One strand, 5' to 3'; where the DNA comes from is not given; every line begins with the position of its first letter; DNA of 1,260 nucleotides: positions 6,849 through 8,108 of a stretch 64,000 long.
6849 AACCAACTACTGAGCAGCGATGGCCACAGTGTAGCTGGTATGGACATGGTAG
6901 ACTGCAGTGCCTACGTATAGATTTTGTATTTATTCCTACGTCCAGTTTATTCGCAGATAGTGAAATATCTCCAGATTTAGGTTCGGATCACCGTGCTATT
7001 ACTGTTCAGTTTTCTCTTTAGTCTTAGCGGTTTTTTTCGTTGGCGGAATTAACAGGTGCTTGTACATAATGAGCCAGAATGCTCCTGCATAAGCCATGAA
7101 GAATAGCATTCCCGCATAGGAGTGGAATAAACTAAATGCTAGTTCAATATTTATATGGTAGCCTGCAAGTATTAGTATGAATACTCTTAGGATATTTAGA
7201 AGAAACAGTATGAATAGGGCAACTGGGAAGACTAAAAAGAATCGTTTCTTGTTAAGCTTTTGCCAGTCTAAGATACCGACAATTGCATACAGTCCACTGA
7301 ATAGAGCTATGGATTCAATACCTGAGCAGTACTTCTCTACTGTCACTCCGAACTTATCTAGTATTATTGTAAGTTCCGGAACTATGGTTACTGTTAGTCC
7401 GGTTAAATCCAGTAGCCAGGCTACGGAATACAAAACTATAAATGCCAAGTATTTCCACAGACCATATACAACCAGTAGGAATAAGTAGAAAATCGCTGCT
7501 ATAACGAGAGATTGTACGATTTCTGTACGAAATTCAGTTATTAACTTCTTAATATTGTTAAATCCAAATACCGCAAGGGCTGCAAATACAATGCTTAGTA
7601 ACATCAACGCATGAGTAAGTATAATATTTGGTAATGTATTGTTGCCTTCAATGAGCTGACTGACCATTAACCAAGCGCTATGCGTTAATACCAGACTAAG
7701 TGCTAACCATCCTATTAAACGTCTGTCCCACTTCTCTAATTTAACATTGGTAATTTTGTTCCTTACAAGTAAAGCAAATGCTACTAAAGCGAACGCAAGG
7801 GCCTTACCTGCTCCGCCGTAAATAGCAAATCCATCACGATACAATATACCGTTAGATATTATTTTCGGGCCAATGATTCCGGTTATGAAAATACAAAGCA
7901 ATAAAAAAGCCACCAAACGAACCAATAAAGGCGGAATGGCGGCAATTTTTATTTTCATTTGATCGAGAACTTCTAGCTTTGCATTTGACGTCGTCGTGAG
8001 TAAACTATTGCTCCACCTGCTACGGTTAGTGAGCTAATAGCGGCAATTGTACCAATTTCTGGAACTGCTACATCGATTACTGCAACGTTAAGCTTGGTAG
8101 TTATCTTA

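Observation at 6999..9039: Exosortase/archaeosortase-family enzyme with two tandem VPEIG-CTERM cargo genes in a probable CPR bacterium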

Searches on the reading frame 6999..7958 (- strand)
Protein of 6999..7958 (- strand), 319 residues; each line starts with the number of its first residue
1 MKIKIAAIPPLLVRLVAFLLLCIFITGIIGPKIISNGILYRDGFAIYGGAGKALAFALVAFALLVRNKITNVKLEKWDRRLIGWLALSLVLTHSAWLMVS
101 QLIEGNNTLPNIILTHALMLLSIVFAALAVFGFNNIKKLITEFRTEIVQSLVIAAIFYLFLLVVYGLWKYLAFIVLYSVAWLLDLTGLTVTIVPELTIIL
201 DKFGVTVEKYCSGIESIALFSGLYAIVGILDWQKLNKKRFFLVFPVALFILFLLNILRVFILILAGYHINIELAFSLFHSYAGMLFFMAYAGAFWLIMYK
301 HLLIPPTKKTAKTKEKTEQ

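Call 3: search_protein_families(library=ncbifam, proteins=[window:6999-7958:-], max_evalue=1)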
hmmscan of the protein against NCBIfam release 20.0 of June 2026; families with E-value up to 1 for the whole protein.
window:6999-7958:- (319 aa): 6 families
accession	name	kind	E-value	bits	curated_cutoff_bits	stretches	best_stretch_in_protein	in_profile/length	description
TIGR04162.1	exo_VPEID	exception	1.1e-22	80.7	150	1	102-299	100-300/516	exosortase E/protease, VPEID-CTERM system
TIGR04178.1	exo_archaeo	signature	4.7e-15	55.7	23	1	205-298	1-92/97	exosortase/archaeosortase family protein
TIGR02602.1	8TM_EpsH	subfamily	2e-09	37.3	105.55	1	76-297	33-236/241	exosortase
NF035943.2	exosort_XrtV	exception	4.6e-08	32.7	313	1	73-289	56-254/270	exosortase V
TIGR03109.2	exosort_XrtA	exception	3.9e-07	29.7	208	1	84-295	62-253/261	exosortase A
NF046081.1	exosort_XrtX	exception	5.3e-06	26.4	170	1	146-299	3-159/168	exosortase X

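Call 4: search_protein_families(library=pfam, proteins=[window:6999-7958:-], max_evalue=1)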
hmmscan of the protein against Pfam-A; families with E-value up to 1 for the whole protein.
window:6999-7958:- (319 aa): 2 families
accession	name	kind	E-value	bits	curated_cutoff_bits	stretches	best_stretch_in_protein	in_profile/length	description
PF09721.15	Exosortase_EpsH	-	1.6e-17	64.2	25.7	1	58-298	32-251/254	Transmembrane exosortase (Exosortase_EpsH)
PF10864.13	DUF2663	-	0.56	11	25.2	1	73-138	11-76/127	Protein of unknown function (DUF2663)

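Call 9: find_homologous_proteins(query=window:6999-7958:-)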
Query window:6999-7958:- (319 aa): 169 proteins with E <= 0.001 among 8000 candidates; the best 120 are listed.
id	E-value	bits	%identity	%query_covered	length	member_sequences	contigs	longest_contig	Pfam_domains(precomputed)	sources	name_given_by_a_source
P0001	6.6e-196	668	100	100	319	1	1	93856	PF09721.16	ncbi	-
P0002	1.8e-152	525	79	100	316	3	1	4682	PF09721.16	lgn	-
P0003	2.4e-152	525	78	99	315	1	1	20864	PF09721.16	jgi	-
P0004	2.1e-146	506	75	100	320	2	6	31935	PF09721.16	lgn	-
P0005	4.4e-118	412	65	91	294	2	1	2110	PF09721.16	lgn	-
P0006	1.9e-116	407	61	100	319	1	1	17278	PF09721.16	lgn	-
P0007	3.3e-101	357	54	98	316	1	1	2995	PF09721.16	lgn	-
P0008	2.3e-96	341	54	97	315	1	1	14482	PF09721.16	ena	-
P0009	3.0e-96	341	51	97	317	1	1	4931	PF09721.16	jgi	jgi:exosortase/archaeosortase family protein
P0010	4.2e-96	340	52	99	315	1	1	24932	PF09721.16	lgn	-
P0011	4.7e-96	340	53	95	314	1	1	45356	PF09721.16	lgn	-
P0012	8.7e-96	339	53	100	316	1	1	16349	PF09721.16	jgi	jgi:exosortase/archaeosortase family protein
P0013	3.9e-95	337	51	98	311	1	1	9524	PF09721.16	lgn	-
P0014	4.9e-95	337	52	100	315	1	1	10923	PF09721.16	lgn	-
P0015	1.1e-94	336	50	100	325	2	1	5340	PF09721.16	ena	-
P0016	1.3e-94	335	54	96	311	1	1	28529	PF09721.16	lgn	-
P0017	1.5e-94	335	55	93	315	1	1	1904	PF09721.16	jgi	jgi:exosortase/archaeosortase family protein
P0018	1.9e-94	335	53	95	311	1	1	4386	PF09721.16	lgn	-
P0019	2.0e-93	331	52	97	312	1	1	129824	PF09721.16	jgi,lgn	jgi:exosortase/archaeosortase family protein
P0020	2.8e-93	331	52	97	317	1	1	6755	PF09721.16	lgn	-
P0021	5.9e-93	330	51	97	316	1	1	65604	PF09721.16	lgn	-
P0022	1.6e-92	329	53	93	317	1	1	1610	PF09721.16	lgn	-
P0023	2.3e-92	328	52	97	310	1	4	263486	PF09721.16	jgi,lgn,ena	-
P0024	2.5e-92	328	53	96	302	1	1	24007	PF09721.16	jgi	jgi:exosortase/archaeosortase family protein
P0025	4.1e-92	327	50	98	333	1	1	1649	PF09721.16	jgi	jgi:exosortase/archaeosortase family protein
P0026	4.1e-92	327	52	93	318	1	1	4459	PF09721.16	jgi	jgi:exosortase/archaeosortase family protein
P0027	4.2e-92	327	52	97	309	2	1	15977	PF09721.16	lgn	-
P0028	9.0e-92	326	50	98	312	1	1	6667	PF09721.16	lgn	-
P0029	1.2e-91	326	48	99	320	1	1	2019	PF09721.16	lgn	-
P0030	1.8e-91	325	52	95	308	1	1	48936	PF09721.16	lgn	-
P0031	1.9e-91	325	53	96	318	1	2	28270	PF09721.16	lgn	-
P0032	2.0e-91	325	52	98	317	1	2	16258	PF09721.16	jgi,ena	-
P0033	2.3e-91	325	54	97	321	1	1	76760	PF09721.16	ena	-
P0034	2.8e-91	324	50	95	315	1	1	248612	PF09721.16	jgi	jgi:exosortase/archaeosortase family protein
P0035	2.8e-91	324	50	98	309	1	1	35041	PF09721.16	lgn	-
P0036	3.0e-91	324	51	97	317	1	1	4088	PF09721.16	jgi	-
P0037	6.2e-91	323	51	97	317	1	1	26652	PF09721.16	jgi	jgi:exosortase/archaeosortase family protein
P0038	1.3e-90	322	54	95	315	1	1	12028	PF09721.16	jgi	jgi:exosortase/archaeosortase family protein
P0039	1.3e-90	322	51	97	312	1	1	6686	PF09721.16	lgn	-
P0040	1.3e-90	322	51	95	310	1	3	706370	PF09721.16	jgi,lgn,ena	-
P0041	2.3e-90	321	52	94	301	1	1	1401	PF09721.16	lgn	-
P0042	2.8e-90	321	51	95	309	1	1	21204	PF09721.16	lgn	-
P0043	3.0e-90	321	51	93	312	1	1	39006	PF09721.16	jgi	jgi:exosortase/archaeosortase family protein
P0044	3.6e-90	321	53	93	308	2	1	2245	PF09721.16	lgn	-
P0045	4.1e-90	321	51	95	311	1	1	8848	PF09721.16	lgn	-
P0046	4.9e-90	320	50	98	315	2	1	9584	PF09721.16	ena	-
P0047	8.4e-90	320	52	94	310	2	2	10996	PF09721.16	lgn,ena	-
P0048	3.6e-89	318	52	97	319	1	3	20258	PF09721.16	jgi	jgi:exosortase/archaeosortase family protein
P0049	4.6e-89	317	52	95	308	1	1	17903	PF09721.16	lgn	-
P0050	5.4e-89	317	50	94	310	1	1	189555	PF09721.16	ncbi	-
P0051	5.7e-89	317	49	97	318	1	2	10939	PF09721.16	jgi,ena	-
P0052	6.5e-89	317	52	97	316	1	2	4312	PF09721.16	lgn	-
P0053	1.0e-88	316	50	98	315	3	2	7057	PF09721.16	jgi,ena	jgi:exosortase/archaeosortase family protein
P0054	1.6e-88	315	53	93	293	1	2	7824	PF09721.16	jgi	jgi:exosortase/archaeosortase family protein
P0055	1.9e-88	315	50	99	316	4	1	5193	PF09721.16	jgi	jgi:exosortase/archaeosortase family protein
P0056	2.3e-88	315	49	97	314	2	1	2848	PF09721.16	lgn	-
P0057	2.8e-88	315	53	92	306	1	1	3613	PF09721.16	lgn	-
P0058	3.2e-88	314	49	97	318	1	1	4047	PF09721.16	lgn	-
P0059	3.9e-88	314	52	95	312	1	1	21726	PF09721.16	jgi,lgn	jgi:exosortase/archaeosortase family protein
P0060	4.2e-88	314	52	100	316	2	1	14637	PF09721.16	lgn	-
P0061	7.4e-88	313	52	94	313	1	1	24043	PF09721.16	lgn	-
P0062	8.0e-88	313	49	95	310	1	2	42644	PF09721.16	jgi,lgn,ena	-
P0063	8.4e-88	313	51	98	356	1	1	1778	PF09721.16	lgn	-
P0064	1.0e-87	313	49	95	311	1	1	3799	PF09721.16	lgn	-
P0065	3.4e-87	311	48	97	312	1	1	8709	PF09721.16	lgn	-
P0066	4.7e-87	311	51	96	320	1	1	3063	PF09721.16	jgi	jgi:exosortase/archaeosortase family protein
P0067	7.5e-87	310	52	92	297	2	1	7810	PF09721.16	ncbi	ncbi:MAG: archaeosortase/exosortase family protein [Patescibacteria group bacterium]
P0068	8.4e-87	310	51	90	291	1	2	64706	PF09721.16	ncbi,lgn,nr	ncbi:MAG TPA: archaeosortase/exosortase family protein [Candidatus Saccharimonadia bacterium]|nr:arc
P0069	1.0e-86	309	49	95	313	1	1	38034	PF09721.16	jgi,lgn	jgi:exosortase/archaeosortase family protein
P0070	1.1e-86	309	51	91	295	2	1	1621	PF09721.16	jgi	jgi:exosortase/archaeosortase family protein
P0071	1.5e-86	309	51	95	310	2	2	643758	PF09721.16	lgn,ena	-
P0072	1.6e-86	309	50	95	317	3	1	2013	PF09721.16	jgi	jgi:exosortase/archaeosortase family protein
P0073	2.0e-86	308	51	94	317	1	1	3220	PF09721.16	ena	-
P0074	2.2e-86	308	51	97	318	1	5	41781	PF09721.16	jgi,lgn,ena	-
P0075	2.4e-86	308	49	98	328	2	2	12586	PF09721.16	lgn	-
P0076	3.1e-86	308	52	97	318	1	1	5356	PF09721.16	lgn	-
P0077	4.2e-86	307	51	93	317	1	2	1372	PF09721.16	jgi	jgi:exosortase/archaeosortase family protein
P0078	7.6e-86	307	50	95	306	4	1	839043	PF09721.16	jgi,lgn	-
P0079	1.0e-85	306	50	93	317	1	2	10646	PF09721.16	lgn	-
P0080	1.2e-85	306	48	99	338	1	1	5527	PF09721.16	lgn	-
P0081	1.7e-85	305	51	94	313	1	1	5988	PF09721.16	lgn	-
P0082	2.1e-85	305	52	97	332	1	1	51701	PF09721.16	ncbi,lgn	-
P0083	2.3e-85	305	52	94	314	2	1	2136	PF09721.16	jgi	-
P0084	2.7e-85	305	50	94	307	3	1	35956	PF09721.16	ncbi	-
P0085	3.9e-85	304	50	97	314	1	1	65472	PF09721.16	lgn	-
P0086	1.2e-84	303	52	92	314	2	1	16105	PF09721.16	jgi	jgi:exosortase/archaeosortase family protein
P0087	1.6e-84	302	50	95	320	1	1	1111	PF09721.16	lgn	-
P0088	2.9e-84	301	48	94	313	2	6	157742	PF09721.16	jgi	jgi:exosortase/archaeosortase family protein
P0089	3.1e-84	301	48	95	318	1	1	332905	PF09721.16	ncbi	-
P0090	4.2e-84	301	48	98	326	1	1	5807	PF09721.16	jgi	jgi:exosortase/archaeosortase family protein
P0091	5.4e-84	300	51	92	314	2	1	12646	PF09721.16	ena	-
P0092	6.7e-84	300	49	93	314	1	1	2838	PF09721.16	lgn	-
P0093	7.0e-84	300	52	92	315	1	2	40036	PF09721.16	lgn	-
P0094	9.1e-84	300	50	92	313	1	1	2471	PF09721.16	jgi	jgi:exosortase/archaeosortase family protein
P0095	1.3e-83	299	48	97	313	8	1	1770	PF09721.16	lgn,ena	-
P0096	2.4e-83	298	47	94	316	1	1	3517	PF09721.16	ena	-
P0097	6.0e-83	297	51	94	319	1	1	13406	PF09721.16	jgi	jgi:exosortase/archaeosortase family protein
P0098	1.5e-82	296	48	94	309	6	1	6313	PF09721.16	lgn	-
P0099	3.1e-82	295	48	95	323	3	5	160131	PF09721.16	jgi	jgi:exosortase/archaeosortase family protein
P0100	3.2e-82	295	50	94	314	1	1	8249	PF09721.16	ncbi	-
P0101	3.5e-82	295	49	96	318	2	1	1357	PF09721.16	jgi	-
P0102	4.8e-82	294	46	97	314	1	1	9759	PF09721.16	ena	-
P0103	5.3e-82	294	49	93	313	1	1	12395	PF09721.16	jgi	jgi:exosortase/archaeosortase family protein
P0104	6.7e-82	294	47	94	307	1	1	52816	PF09721.16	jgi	jgi:exosortase/archaeosortase family protein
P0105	1.2e-81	293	49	94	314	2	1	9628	PF09721.16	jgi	jgi:exosortase/archaeosortase family protein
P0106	1.5e-81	292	47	93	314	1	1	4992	PF09721.16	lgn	-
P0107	1.5e-81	292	49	93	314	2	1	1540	PF09721.16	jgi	jgi:exosortase/archaeosortase family protein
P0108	3.8e-81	291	49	95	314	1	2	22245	PF09721.16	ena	-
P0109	7.8e-81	290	48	96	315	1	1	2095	PF09721.16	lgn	-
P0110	8.1e-81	290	48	95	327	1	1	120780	PF09721.16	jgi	jgi:exosortase/archaeosortase family protein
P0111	1.0e-80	290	49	97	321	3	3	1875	PF09721.16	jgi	jgi:exosortase/archaeosortase family protein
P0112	1.4e-80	289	48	95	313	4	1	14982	PF09721.16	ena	-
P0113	4.8e-80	288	51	89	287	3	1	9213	PF09721.16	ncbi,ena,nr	ncbi:MAG TPA: archaeosortase/exosortase family protein [Verrucomicrobiae bacterium]|nr:archaeosortas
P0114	7.7e-80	287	49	93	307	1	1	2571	PF09721.16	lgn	-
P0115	1.4e-79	286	49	97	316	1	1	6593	PF09721.16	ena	-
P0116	1.5e-79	286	50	92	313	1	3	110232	PF09721.16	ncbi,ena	-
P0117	1.9e-79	286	48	94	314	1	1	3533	PF09721.16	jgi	jgi:exosortase/archaeosortase family protein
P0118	2.4e-79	285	48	96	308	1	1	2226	PF09721.16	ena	-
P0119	3.1e-79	285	49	93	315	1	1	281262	PF09721.16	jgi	jgi:exosortase/archaeosortase family protein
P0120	4.7e-79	284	47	92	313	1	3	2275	PF09721.16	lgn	-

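Call 11: find_related_loci(query=A1, collection=genome_contigs, flank=4000)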
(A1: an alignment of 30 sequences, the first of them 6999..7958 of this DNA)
Query A1 (319 aa) in genome_contigs; peptide patterns used: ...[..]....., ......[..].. (x = any residue, [..] = any of these).
41 stretches matched a pattern; 23 encode a relative of the query (tblastn E <= 1e-3); 23 distinct loci.
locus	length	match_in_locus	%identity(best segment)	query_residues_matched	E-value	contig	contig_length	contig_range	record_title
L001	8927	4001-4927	54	8-316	4e-105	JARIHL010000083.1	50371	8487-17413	MAG: Candidatus Saccharibacteria bacterium isolate CullarsAll.DT.39 k141_135253, whole genome shotgun sequence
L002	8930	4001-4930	51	10-318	4e-95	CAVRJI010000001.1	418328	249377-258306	MAG: uncultured bacterium isolate MFD01275.bin.1.111 genome assembly, contig: contig_10308, whole genome shotgun sequenc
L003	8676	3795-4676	52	10-303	2e-91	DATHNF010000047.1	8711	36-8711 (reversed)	MAG TPA_asm: Verrucomicrobiia bacterium isolate SMAG_U12651 k141_3627460, whole genome shotgun sequence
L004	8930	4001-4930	49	1-309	6e-91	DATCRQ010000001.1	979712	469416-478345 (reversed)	MAG TPA_asm: Candidatus Saccharimonadales bacterium isolate SMAG_U7283 k141_89128, whole genome shotgun sequence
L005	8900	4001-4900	47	4-303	6e-91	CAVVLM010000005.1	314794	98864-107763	MAG: uncultured Candidatus Saccharibacteria bacterium isolate MFD04780.bin.1.216 genome assembly, contig: contig_38197,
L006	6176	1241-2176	48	7-319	2e-90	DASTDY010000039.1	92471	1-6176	MAG TPA_asm: Candidatus Saccharimonadales bacterium isolate SMAG_U833 k141_1066516, whole genome shotgun sequence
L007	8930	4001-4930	49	1-310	1e-88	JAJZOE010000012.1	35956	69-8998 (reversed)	MAG: bacterium isolate MAS4.bin52 NODE_1035_length_35956_cov_2.771219, whole genome shotgun sequence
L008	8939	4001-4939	47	7-317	2e-87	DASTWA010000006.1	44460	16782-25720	MAG TPA_asm: Candidatus Saccharimonadales bacterium isolate SMAG_U2374 k141_1192222, whole genome shotgun sequence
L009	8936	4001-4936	48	5-315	1e-87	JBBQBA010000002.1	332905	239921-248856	MAG: Candidatus Saccharimonadales bacterium isolate Co_metawrap_1413 Cmw_1413_k141_12873749_length_332905_cov_12.0000, w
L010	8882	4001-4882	50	10-303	5e-87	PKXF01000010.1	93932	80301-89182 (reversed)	MAG: Candidatus Saccharibacteria bacterium isolate palsa_1325 73.20120500_P26.46_contig_8719, whole genome shotgun seque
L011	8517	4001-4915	48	10-314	2e-86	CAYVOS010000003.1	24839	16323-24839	MAG TPA_asm: uncultured Candidatus Saccharibacteria bacterium isolate SRP226684_co1_59 genome assembly, contig: NODE_134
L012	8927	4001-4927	47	7-317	2e-86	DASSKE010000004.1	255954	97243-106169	MAG TPA_asm: Candidatus Saccharimonadales bacterium isolate SMAG_U1133 k141_816112, whole genome shotgun sequence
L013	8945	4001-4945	49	10-318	6e-82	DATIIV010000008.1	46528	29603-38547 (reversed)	MAG TPA_asm: Candidatus Saccharimonadia bacterium isolate SMAG_U15674 k141_408610, whole genome shotgun sequence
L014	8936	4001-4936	46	6-319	2e-81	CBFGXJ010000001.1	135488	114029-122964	MAG TPA_asm: uncultured bacterium isolate SRR32277390_binner123_Refined_3 genome assembly, contig: ERZ27245939.5, whole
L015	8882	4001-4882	50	10-303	3e-80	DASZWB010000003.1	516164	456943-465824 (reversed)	MAG TPA_asm: Candidatus Saccharimonadales bacterium isolate SMAG_U6146 k141_694684, whole genome shotgun sequence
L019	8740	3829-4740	43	14-317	6e-73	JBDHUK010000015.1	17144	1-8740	MAG: Candidatus Saccharimonadales bacterium isolate AS-MICRO-3CA.382 NODE_15199_length_17144_cov_8.530341, whole genome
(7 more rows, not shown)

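Call 25: find_encoding_contigs(protein=window:6999-7958:-, flank=3000, max_places=3)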
Protein window:6999-7958:- (319 aa): no gene with exactly this product is on record in the collection.

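Call 26: search_solved_structures(query=A1, max_evalue=1)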
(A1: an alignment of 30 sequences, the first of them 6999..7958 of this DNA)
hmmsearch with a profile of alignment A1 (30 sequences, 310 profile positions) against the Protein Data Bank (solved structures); distinct sequences matched with E-value up to 1: 0.

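Call 27: list_cluster_members(proteins=[window:6999-7958:-, window:7973-8440:-, window:8563-9039:-])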
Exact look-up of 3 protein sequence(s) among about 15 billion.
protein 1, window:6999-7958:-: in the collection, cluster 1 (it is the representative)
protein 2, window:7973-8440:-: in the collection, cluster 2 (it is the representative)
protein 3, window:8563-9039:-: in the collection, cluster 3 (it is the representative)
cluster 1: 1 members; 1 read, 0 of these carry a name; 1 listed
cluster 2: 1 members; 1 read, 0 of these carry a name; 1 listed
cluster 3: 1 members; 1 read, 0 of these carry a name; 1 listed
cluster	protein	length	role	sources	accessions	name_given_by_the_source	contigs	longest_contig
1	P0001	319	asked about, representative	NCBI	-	-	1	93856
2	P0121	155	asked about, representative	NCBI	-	-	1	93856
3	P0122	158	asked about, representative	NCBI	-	-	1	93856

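Call 39: search_protein_families(library=pfam, proteins=[L001:4920-6197:+, L001:6231-8255:-, L001:8293-8892:-, L002:5381-6727:+, L004:4930-8208:-, L005:5115-6629:-, L007:4953-5852:+, L010:4884-5963:+, L012:3983-6193:+, L019:4736-5923:-], max_evalue=0.001)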
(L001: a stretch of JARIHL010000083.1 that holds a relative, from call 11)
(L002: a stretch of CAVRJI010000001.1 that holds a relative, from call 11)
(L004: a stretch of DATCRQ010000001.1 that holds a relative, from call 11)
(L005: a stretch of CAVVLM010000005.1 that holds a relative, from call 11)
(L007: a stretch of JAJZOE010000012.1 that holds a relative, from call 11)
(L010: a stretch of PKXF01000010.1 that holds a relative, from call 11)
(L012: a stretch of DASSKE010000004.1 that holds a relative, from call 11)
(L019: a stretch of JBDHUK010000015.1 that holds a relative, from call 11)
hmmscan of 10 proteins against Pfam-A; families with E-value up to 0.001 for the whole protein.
L001:4920-6197:+ (425 aa): 1 family
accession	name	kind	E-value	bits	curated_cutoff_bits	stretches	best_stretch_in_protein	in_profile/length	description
PF04230.19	PS_pyruv_trans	-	2.6e-30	106.7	25.3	1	21-355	1-280/280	Polysaccharide pyruvyl transferase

L001:6231-8255:- (674 aa): 1 family
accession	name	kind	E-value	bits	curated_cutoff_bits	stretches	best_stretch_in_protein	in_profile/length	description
PF12708.12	Pect-lyase_RHGA_epim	-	1.3e-15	58.2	27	1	86-150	2-69/213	Rhamnogalacturonase A/epimerase, pectate lyase-like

L001:8293-8892:- (199 aa): 0 families

L002:5381-6727:+ (448 aa): 2 families
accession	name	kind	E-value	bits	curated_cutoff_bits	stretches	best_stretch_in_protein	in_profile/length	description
PF04230.19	PS_pyruv_trans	-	5.1e-33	115.6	25.3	1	26-360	1-280/280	Polysaccharide pyruvyl transferase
PF10821.13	DUF2567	-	0.00062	20.3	30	0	90-191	56-149/166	Protein of unknown function (DUF2567)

L004:4930-8208:- (1092 aa): 3 families
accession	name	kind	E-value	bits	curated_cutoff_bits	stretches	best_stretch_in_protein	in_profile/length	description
PF12708.12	Pect-lyase_RHGA_epim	-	2.3e-19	70.5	27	1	119-339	1-212/213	Rhamnogalacturonase A/epimerase, pectate lyase-like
PF13229.12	Beta_helix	-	5e-10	39.7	25.9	1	203-343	11-146/158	Right handed beta helix region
PF05662.19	YadA_stalk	-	0.0009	20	28.4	1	868-907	1-40/43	Coiled stalk of trimeric autotransporter adhesin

L005:5115-6629:- (504 aa): 2 families
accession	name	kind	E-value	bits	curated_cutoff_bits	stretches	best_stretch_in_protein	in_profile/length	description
PF01943.22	Polysacc_synt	-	1.8e-26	93.6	28.2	1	31-292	7-270/274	Polysaccharide biosynthesis protein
PF13440.11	Polysacc_synt_3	-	7.6e-20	71.8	23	1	56-333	8-283/293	Polysaccharide biosynthesis protein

L007:4953-5852:+ (299 aa): 5 families
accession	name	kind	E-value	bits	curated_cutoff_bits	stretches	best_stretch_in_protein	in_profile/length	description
PF00535.33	Glycos_transf_2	-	6.6e-25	88.4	23.3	1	6-170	1-167/168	Glycosyl transferase family 2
PF13641.12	Glyco_tranf_2_3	-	4.5e-11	43.7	27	1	6-214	4-216/230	Glycosyltransferase like family 2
PF10111.15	Glyco_tranf_2_2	-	2e-06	28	27.3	1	6-93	1-92/276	Glycosyltransferase like family 2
PF13632.12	Glyco_trans_2_3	-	1.8e-05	25.1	27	1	85-205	1-119/198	Glycosyl transferase family group 2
PF13506.12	Glyco_transf_21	-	0.00059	19.8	21.7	0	78-174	26-121/174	Glycosyl transferase family 21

L010:4884-5963:+ (359 aa): 0 families

L012:3983-6193:+ (736 aa): 2 families
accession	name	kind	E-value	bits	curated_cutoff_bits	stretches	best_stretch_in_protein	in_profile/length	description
PF04230.19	PS_pyruv_trans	-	1.1e-32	114.5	25.3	1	332-665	1-280/280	Polysaccharide pyruvyl transferase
PF09721.15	Exosortase_EpsH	-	2e-19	70.4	25.7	1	54-296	30-251/254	Transmembrane exosortase (Exosortase_EpsH)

L019:4736-5923:- (395 aa): 0 families
